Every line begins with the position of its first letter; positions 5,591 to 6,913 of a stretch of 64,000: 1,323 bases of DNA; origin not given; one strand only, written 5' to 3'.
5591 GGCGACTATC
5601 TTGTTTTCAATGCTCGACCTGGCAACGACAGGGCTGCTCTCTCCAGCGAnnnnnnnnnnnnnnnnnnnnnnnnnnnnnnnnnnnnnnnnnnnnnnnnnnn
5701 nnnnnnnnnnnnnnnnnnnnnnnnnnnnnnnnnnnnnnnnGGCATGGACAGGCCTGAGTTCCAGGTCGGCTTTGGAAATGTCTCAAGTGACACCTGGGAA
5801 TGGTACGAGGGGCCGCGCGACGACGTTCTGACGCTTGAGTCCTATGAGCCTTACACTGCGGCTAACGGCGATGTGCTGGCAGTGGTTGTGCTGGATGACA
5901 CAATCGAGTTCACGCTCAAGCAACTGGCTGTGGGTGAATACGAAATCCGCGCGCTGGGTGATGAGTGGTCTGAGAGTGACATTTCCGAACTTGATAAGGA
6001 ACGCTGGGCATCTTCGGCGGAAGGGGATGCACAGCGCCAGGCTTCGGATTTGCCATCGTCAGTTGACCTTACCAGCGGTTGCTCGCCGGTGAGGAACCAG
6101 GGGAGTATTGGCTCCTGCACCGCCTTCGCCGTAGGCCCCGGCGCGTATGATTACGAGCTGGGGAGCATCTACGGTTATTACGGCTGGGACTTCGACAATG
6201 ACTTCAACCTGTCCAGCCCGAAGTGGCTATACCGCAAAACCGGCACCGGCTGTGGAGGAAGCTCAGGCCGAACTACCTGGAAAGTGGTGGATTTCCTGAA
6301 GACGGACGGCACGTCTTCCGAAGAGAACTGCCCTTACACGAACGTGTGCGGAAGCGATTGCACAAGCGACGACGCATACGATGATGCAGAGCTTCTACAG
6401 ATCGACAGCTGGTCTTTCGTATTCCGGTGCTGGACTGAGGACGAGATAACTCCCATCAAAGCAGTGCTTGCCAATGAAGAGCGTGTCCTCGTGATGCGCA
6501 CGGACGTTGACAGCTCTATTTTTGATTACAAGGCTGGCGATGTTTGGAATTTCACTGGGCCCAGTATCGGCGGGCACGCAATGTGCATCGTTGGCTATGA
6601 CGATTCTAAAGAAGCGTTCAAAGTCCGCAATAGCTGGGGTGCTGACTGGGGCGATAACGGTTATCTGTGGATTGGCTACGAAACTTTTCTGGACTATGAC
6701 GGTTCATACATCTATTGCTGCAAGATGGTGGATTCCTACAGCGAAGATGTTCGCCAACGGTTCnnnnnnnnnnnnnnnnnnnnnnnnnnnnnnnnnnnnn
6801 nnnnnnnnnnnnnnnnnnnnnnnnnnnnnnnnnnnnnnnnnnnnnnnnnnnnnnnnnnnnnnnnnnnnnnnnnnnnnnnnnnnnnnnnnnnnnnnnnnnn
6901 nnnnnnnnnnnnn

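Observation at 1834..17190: Surface-protease arsenal: two catalytic classes and a dockerin protein on one shared Ig-like + IPT/TIG stalk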

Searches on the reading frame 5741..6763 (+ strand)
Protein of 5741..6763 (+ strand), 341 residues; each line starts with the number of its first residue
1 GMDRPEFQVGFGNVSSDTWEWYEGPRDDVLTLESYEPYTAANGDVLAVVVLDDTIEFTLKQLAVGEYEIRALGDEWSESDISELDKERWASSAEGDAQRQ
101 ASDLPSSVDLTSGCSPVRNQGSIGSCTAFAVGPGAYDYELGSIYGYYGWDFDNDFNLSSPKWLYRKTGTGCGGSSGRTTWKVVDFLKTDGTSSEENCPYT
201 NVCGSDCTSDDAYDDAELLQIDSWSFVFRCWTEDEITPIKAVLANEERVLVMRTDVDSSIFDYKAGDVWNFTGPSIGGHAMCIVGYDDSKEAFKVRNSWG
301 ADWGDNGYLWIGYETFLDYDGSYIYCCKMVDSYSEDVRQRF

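Call 54: search_protein_representatives(protein=window:5741-6763:+)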
Query: 341 residues. Proteins with E-value up to 0.001 (for the whole library): 15942; up to 1e-10: 3282; up to 1e-30: 86. The best 150 are listed.
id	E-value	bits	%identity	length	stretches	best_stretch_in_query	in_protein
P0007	2.1e-173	593.3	83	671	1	30-341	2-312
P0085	4.2e-129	447.5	62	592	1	12-341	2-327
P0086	7.7e-82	292.0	49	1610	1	5-341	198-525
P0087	1.4e-81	291.1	50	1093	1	8-341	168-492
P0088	5.8e-81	289.1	49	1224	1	6-341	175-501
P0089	8.3e-75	268.8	50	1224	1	9-341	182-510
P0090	7.4e-74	265.7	48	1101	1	8-340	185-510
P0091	1.6e-73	264.6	44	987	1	7-340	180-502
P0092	1.9e-73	264.3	49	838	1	7-341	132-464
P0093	2.8e-73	263.8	46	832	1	8-341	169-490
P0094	5.9e-73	262.7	47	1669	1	3-341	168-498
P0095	4.1e-72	260.0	47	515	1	3-322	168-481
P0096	1.1e-71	258.5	44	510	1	4-341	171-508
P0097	2.8e-71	257.3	47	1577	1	3-341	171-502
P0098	6.4e-71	256.0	46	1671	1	6-341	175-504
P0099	1.2e-70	255.1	44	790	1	9-341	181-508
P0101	1.1e-69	252.0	46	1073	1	9-341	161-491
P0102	1.8e-69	251.3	43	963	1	8-339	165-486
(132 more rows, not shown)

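Call 66: search_protein_families(library=pfam, proteins=[P0087, P0088, P0090, P0091, P0092, P0093, P0099, P0095, P0101, P0102], max_evalue=0.001)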
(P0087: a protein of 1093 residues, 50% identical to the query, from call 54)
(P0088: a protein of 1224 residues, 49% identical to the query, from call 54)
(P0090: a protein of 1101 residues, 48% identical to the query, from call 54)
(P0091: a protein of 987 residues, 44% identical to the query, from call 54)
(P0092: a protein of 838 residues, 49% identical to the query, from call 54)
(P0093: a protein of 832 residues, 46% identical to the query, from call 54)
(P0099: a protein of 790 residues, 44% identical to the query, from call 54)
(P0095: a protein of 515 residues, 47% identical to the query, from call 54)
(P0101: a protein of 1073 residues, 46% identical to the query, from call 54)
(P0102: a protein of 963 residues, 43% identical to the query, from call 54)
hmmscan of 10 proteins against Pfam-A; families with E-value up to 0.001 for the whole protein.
P0087 (1093 aa): 3 families
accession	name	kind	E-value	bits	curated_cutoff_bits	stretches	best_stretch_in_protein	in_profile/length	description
PF04151.21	PPC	-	3.3e-19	70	25.9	2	1010-1076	1-69/70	Bacterial pre-peptidase C-terminal domain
PF00112.29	Peptidase_C1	-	1.4e-06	29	20.7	1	429-466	166-205/220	Papain family cysteine protease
PF08308.17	PEGA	-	4.2e-06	27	20.8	0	939-970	32-62/71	PEGA domain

P0088 (1224 aa): 5 families
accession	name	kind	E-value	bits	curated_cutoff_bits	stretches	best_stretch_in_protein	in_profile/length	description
PF00801.26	PKD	-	1.8e-24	86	23.5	3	1154-1216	11-73/80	PKD domain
PF18911.6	PKD_4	-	4.7e-19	68.7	27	3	609-665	14-70/85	PKD domain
PF00112.29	Peptidase_C1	-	6.7e-10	39.9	20.7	1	335-473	66-203/220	Papain family cysteine protease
PF13570.13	Beta-prop_ACSF4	-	1.2e-06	28.6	133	0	947-1007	25-85/329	Beta-alanine-activating enzyme, beta-propeller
PF13360.13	PQQ_2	-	3.6e-06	27.2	27.6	0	942-1098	33-197/233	Outer membrane protein assembly factor BamB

P0090 (1101 aa): 3 families
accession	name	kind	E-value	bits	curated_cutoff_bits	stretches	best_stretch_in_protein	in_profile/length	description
PF00801.26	PKD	-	2.4e-11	43.9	23.5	1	616-684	11-79/80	PKD domain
PF00112.29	Peptidase_C1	-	7.7e-09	36.4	20.7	1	271-483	2-205/220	Papain family cysteine protease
PF18911.6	PKD_4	-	1.2e-07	32.2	27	1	605-678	3-76/85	PKD domain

P0091 (987 aa): 3 families
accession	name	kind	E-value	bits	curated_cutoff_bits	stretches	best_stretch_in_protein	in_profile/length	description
PF00112.29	Peptidase_C1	-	1.5e-05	25.6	20.7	1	267-473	2-203/220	Papain family cysteine protease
PF00801.26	PKD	-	9.8e-05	22.7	23.5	1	606-677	9-80/80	PKD domain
PF18911.6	PKD_4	-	0.00094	19.6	27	0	597-677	3-83/85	PKD domain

P0092 (838 aa): 5 families
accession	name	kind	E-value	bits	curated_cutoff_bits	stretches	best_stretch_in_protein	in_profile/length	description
PF18911.6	PKD_4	-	1.8e-18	66.8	27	2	643-728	2-83/85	PKD domain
PF00801.26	PKD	-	5e-16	58.9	23.5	2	566-629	8-71/80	PKD domain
PF00112.29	Peptidase_C1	-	1.3e-09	39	20.7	1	228-436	14-203/220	Papain family cysteine protease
PF03051.21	Peptidase_C1_2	-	8.7e-06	25.2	22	1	398-435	360-397/438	Peptidase C1-like family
PF22352.2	K319L-like_PKD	-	3.4e-05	24.2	27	1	662-730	14-84/84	K319L-like, PKD domain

P0093 (832 aa): 1 family
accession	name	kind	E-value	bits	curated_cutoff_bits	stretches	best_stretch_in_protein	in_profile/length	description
PF00112.29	Peptidase_C1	-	7e-10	39.8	20.7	1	327-462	67-203/220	Papain family cysteine protease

P0099 (790 aa): 3 families
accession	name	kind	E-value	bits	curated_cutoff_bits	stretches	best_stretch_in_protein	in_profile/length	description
PF00112.29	Peptidase_C1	-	2.5e-08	34.7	20.7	1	339-480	65-205/220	Papain family cysteine protease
PF18911.6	PKD_4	-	3.1e-06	27.6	27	1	599-673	2-76/85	PKD domain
PF00801.26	PKD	-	9.4e-05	22.8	23.5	1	611-672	11-72/80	PKD domain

P0095 (515 aa): 1 family
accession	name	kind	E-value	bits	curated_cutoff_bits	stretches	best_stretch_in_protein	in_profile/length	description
PF00112.29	Peptidase_C1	-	1.1e-09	39.2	20.7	1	259-471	2-203/220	Papain family cysteine protease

P0101 (1073 aa): 5 families
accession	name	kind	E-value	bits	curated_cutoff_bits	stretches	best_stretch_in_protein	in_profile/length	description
PF00801.26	PKD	-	4.2e-08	33.5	23.5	1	589-658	6-75/80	PKD domain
PF18911.6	PKD_4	-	6.1e-08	33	27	1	584-660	4-80/85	PKD domain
PF13620.12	CarboxypepD_reg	-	7.1e-08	33.1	32.3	1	671-723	3-59/82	Carboxypeptidase regulatory-like domain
PF00112.29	Peptidase_C1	-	1.5e-06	28.9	20.7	1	392-462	133-204/220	Papain family cysteine protease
PF13715.12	CarbopepD_reg_2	-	4.3e-05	23.9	32.2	1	671-723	2-55/88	CarboxypepD_reg-like domain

P0102 (963 aa): 2 families
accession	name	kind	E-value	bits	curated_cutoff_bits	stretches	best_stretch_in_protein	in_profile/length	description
PF00112.29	Peptidase_C1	-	3.4e-11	44.1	20.7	1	260-460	14-204/220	Papain family cysteine protease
PF00801.26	PKD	-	0.00012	22.5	23.5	1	588-662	4-78/80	PKD domain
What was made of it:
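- The same C1 head carries many other tails elsewhere (call 66).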

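Call 80: predict_structure(protein=P0095)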
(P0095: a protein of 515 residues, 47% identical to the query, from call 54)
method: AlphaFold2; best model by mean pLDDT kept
length: 515 residues; sequences in the alignment: 1
mean_pLDDT: 34.8   pTM: 0.24
mean pLDDT of the five models: 34.8, 27.9, 27.4, 27.4, 25.8
residues with pLDDT >= 90: 0; 70-90: 13; 50-70: 29; < 50: 473
segments of 3 or more residues with pLDDT < 50: 24-28, 30-167, 179-181, 183-185, 193-210, 215-515
pLDDT, mean of each block of 10 residues (from residue 1): 64 79 48 33 30 26 30 25 26 33 32 34 31 31 44 42 43 52 49 45 45 44 30 24 28 24 30 31 29 27 27 23 26 25 22 24 26 25 33 43 35 33 42 36 37 32 32 36 35 34 37 38
secondary structure, 60 per line:
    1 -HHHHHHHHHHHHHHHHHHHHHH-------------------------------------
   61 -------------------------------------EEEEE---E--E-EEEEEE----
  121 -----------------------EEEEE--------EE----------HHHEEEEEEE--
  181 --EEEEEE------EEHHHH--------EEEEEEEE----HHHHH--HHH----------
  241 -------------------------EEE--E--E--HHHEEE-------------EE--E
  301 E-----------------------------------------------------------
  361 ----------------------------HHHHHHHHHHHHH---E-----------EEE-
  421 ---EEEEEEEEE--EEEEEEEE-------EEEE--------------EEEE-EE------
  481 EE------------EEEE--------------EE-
elements in order: H2-23 E98-102 E111-116 E144-148 E172-178 E183-188 H197-200 E209-216 H221-225 E266-268 E280-282 H389-401 E417-419 E424-432 E435-442 E450-453 E468-471 E495-498
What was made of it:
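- Tried and rejected: A single-sequence AF2 model of P0095 was useless (pLDDT 35; call 80).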

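Call 88: search_solved_structures(query=window:5741-6763:+, max_evalue=0.001)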
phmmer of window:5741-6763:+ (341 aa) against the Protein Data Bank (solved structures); distinct sequences matched with E-value up to 0.001: 129 (the best 60 are shown).
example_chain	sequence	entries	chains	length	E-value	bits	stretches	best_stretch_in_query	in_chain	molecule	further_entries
8r76_A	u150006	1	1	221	5.1e-13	52.3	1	105-311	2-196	Ficin 1b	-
4yyv_A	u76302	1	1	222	3.6e-12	49.5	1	105-311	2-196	Ficin isoform C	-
4yyr_A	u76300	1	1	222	6.1e-12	48.8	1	105-311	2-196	Ficin B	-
4yys_A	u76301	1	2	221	6.9e-12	48.6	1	105-311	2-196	Ficin isoform B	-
3ois_A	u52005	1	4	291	1.6e-11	47.4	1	276-315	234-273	Cysteine protease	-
8r78_A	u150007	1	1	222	6.5e-11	45.4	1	104-310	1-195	Ficin 3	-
8jcs_A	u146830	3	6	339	8.9e-11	45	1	94-312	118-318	Procerain B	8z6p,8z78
4yyq_A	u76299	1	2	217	2.7e-10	43.4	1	104-310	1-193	Ficin isoform A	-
1cqd_A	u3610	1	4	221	2.7e-10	43.4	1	103-309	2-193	PROTEIN (PROTEASE II)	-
2fye_A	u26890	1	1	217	1.9e-09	40.6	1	104-310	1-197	cathepsin S preproprotein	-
8pi3_A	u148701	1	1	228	3.2e-09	39.8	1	104-310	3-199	Cathepsin S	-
2pns_A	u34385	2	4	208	4e-09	39.5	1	112-309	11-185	Ervatamin-C, a papain-like plant cysteine protease | Ervatamin-C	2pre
8rnd_A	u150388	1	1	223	5.3e-09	39.1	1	104-310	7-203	Cathepsin S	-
4p6e_A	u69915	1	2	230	5.9e-09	39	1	104-310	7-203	Cathepsin S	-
2f1g_A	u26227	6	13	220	6.2e-09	38.9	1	104-310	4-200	Cathepsin S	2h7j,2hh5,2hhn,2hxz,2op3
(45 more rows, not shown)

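Call 90: predict_structure(alignment_id=A4)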
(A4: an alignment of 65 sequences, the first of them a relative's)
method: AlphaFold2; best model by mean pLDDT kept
length: 515 residues; sequences in the alignment: 65
mean_pLDDT: 89.1   pTM: 0.85
mean pLDDT of the five models: 89.1, 88.6, 88.3, 87.8, 87.8
residues with pLDDT >= 90: 396; 70-90: 54; 50-70: 26; < 50: 39
segments of 3 or more residues with pLDDT < 50: 24-45, 90-94, 504-508, 510-515
pLDDT, mean of each block of 10 residues (from residue 1): 64 80 48 40 56 97 80 92 70 61 95 97 97 90 94 96 95 96 96 96 95 97 97 96 80 89 98 97 98 97 95 98 96 96 98 95 96 98 96 97 98 97 97 98 98 98 98 98 97 86 52 46
secondary structure, 60 per line:
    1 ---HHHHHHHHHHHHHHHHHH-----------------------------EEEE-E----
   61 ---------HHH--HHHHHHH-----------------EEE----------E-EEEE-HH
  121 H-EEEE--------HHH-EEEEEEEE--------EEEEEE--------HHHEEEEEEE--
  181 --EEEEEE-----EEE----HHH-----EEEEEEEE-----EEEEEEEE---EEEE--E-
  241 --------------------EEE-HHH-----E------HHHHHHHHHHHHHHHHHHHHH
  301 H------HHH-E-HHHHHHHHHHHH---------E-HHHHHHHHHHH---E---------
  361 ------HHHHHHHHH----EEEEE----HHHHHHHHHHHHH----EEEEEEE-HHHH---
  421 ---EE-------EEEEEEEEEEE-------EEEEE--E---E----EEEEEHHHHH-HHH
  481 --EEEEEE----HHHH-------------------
elements in order: H4-21 E51-54 H75-81 E99-101 E114-117 E123-126 E139-146 E155-160 E172-178 E183-188 E194-196 E209-216 E222-229 E233-236 E261-263 H280-301 H314-325 H337-347 H367-375 E380-384 H389-401 E406-412 H414-417 E433-443 E451-455 E467-471 H472-476 E483-488 H493-496
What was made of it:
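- Closest known: Bacterial papain-family. Different: In place of a cathepsin-type helical prodomain it has an N-terminal beta-sandwich domain, a family of about 80 representatives (calls 54, 90).
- It models as a beta-sandwich with the site in a loop (call 90).
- Tried and rejected: It was redone with an alignment (call 90).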

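Call 93: fold_search(model_id=the predicted structure, library=pdb)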
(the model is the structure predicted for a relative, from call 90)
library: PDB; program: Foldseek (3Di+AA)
matches with E <= 10: 1114; with E <= 0.001: 280
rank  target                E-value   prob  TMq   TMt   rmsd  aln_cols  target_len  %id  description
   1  3ois_A                2.7e-16  1.00  0.42  0.77   3.7       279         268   25  Crystal Structure Xylellain, a cysteine protease from Xylella fastidiosa (released 2011-08-03)
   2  3ois_B                2.1e-15  1.00  0.41  0.76   3.5       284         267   22  Crystal Structure Xylellain, a cysteine protease from Xylella fastidiosa (released 2011-08-03)
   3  7pck_B                1.0e-14  1.00  0.39  0.62   3.4       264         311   23  CRYSTAL STRUCTURE OF WILD TYPE HUMAN PROCATHEPSIN K (released 1999-10-25)
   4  3qt4                  1.0e-14  1.00  0.38  0.61   4.0       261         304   21  Structure of digestive procathepsin L 3 of Tenebrio molitor larval midgut (released 2012-02-22)
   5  7pck_A                1.3e-14  1.00  0.39  0.61   3.4       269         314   23  CRYSTAL STRUCTURE OF WILD TYPE HUMAN PROCATHEPSIN K (released 1999-10-25)
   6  7pck_C                1.8e-14  1.00  0.39  0.63   3.5       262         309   23  CRYSTAL STRUCTURE OF WILD TYPE HUMAN PROCATHEPSIN K (released 1999-10-25)
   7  5jt8_B                8.0e-14  1.00  0.36  0.57   4.4       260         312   21  Structural basis for the limited antibody cross reactivity between the mite allergens Blo t 1 and Der p 1 (released 2017-05-24)
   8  5vcn_A                8.5e-14  1.00  0.38  0.83   3.4       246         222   21  THE CRYSTAL STRUCTURE OF DER P 1 ALLERGEN COMPLEXED WITH FAB FRAGMENT OF MAB 5H8 (released 2017-04-26)
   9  7pck_D                9.6e-14  1.00  0.36  0.61   3.3       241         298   24  CRYSTAL STRUCTURE OF WILD TYPE HUMAN PROCATHEPSIN K (released 1999-10-25)
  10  4p6e_A                1.5e-13  1.00  0.37  0.82   3.1       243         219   21  Crystal Structure of Human Cathepsin S Bound to a Non-covalent Inhibitor (released 2014-10-29)
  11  6yyn_AAA              1.5e-13  1.00  0.37  0.82   3.4       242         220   21  Structure of Cathepsin S in complex with Compound 14 (released 2021-05-12)
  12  6yyp_BBB              1.7e-13  1.00  0.38  0.83   3.1       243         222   20  Structure of Cathepsin S in complex with Compound 2 (released 2021-05-12)
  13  3iej_B                1.7e-13  1.00  0.37  0.82   3.1       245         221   21  Pyrazole-based Cathepsin S Inhibitors with Arylalkynes as P1 Binding Elements (released 2009-10-06)
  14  5ef4_B                2.5e-13  1.00  0.36  0.55   4.0       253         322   22  2.05 A crystal structure of the Amb a 11 cysteine protease, a major ragweed pollen allergen, in its proform (released 2016-04-27)
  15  2fq9_A                2.8e-13  1.00  0.37  0.83   3.1       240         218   21  Cathepsin S with nitrile inhibitor (released 2006-03-21)
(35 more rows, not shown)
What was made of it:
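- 6050..6676 (+): Papain-like (C1A) catalytic domain with Q, C, H and N in place. The homologue model matches xylellain 3ois (call 93).
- On Peptidase C1 (papain family): The homologue model matches xylellain with TMt 0.77 (call 93).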

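Call 95: find_related_loci(query=A6, collection=metagenome_contigs, flank=3000)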
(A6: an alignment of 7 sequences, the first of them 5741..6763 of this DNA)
Query A6 (341 aa) in metagenome_contigs; peptide patterns used: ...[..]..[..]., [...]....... (x = any residue, [..] = any of these).
266 stretches matched a pattern; 8 encode a relative of the query (tblastn E <= 1e-3); 8 distinct loci.
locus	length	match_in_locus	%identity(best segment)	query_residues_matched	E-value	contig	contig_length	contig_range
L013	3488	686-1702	87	1-341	0e+0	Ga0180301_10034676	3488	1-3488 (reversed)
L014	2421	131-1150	83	1-341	0e+0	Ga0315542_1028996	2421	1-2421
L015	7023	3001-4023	85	1-341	0e+0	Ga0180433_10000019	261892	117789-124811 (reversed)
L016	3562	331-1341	61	1-341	5e-141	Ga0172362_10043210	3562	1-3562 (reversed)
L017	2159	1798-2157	97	1-120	9e-74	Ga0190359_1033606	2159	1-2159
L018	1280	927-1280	84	1-118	3e-65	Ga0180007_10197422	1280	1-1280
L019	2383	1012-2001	34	3-341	1e-48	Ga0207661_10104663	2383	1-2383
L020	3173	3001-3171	53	1-57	2e-14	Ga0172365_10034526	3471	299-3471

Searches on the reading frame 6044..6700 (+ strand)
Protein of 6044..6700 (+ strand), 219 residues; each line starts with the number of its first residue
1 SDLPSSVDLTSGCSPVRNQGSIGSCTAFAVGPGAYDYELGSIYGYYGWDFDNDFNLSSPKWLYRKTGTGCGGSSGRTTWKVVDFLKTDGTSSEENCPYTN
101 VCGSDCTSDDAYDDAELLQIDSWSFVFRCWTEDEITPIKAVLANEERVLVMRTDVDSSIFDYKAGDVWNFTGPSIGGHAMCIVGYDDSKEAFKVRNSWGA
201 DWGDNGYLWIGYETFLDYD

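Call 104: search_solved_structures(query=window:6044-6700:+, max_evalue=1e-8, show_alignments=1)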
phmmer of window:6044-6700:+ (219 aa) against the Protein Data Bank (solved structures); distinct sequences matched with E-value up to 1e-8: 25.
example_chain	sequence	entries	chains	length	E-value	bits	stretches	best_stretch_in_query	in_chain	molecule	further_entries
8r76_A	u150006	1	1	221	1.4e-13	54.5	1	4-209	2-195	Ficin 1b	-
4yyv_A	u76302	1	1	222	8.1e-13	52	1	4-209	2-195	Ficin isoform C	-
4yyr_A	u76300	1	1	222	1.4e-12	51.3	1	4-209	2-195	Ficin B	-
4yys_A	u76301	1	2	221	1.5e-12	51.1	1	4-209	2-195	Ficin isoform B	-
3ois_A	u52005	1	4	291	7.8e-12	48.8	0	175-214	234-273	Cysteine protease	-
8r78_A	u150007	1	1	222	1.3e-11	48.1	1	3-209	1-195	Ficin 3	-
1cqd_A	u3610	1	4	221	7.2e-11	45.6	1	2-208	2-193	PROTEIN (PROTEASE II)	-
4yyq_A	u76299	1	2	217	1.1e-10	45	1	3-209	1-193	Ficin isoform A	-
2fye_A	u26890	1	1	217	7.8e-10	42.2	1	3-209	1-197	cathepsin S preproprotein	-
2pns_A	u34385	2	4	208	1.1e-09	41.7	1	11-208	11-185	Ervatamin-C, a papain-like plant cysteine protease | Ervatamin-C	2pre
8pi3_A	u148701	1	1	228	1.3e-09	41.5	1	3-209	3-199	Cathepsin S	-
8jcs_A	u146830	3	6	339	1.5e-09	41.3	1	2-210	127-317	Procerain B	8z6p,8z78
2f1g_A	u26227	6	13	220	2.8e-09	40.4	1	3-209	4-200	Cathepsin S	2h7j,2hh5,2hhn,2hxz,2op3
8rnd_A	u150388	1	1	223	2.9e-09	40.4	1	3-209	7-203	Cathepsin S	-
6yyn_AAA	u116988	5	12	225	3.1e-09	40.3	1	3-209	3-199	Cathepsin S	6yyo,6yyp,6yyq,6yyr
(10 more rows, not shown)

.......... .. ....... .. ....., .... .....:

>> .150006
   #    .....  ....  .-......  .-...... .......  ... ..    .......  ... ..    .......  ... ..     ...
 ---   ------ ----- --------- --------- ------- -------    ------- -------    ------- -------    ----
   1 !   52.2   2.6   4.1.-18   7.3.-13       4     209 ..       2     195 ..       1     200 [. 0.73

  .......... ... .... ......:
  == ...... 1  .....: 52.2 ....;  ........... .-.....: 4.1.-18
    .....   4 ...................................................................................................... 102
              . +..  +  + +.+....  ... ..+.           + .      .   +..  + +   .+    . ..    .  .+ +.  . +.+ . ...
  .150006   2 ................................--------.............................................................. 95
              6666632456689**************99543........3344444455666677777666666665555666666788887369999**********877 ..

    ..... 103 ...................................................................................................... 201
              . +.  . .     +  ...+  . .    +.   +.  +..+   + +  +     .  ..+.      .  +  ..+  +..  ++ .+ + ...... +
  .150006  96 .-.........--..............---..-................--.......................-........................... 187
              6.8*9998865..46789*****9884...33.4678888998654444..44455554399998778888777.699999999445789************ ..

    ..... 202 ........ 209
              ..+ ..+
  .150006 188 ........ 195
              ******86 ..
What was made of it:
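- Closest known: Bacterial papain-family. Same: It has the papain fold and the Q/C/H/N residues (calls 88, 93, 104).
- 6050..6676 (+): Ficin alignment (call 104).
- On Peptidase C1 (papain family): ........, GGHAM and VRNSWG align with ficin (call 104).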
